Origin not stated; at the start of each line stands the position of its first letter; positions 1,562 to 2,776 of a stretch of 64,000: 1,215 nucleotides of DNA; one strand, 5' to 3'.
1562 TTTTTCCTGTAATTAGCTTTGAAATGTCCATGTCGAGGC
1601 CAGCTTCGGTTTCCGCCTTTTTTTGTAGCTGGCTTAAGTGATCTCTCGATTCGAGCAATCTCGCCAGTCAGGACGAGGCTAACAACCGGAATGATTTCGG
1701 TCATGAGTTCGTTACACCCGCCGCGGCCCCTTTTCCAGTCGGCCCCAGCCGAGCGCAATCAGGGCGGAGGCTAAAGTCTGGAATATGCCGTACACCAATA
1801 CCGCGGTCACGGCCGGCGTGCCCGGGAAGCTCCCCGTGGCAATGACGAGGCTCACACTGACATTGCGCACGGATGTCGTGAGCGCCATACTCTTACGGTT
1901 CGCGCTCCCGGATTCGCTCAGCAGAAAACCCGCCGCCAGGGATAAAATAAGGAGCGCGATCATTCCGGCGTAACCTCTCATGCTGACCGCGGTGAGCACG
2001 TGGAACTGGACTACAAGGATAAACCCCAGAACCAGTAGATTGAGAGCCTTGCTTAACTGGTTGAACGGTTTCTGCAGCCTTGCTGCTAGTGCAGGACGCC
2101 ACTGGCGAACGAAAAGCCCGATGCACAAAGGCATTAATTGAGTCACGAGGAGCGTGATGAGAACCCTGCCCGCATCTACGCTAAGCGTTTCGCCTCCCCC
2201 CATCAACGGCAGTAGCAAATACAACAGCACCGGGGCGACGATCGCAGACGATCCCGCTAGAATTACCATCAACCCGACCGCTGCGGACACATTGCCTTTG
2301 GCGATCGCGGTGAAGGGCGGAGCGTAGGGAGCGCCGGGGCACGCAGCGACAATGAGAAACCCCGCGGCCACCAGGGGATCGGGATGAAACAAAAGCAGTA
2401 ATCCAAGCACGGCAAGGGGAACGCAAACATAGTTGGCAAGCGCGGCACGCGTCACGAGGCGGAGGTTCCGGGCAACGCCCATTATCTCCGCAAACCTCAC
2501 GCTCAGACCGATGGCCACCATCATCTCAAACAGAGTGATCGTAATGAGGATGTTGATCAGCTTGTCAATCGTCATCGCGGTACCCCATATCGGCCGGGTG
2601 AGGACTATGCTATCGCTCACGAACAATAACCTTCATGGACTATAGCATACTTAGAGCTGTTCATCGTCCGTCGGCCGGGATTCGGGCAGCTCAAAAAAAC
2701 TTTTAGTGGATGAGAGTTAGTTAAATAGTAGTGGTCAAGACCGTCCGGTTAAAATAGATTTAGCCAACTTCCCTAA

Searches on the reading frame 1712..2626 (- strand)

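Call 58: search_protein_families(library=pfam, proteins=[window:1712-2626:-], max_evalue=0.0001)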
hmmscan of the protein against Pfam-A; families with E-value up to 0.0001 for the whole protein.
window:1712-2626:- (304 aa): 2 families
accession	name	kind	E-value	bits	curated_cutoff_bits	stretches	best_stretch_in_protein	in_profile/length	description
PF01758.21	SBF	-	1.4e-21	77.5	24.3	1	29-208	1-181/191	Sodium Bile acid symporter family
PF13593.11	SBF_like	-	3.2e-15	56.7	25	1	26-292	31-309/313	SBF-like CPA transporter family (DUF4137)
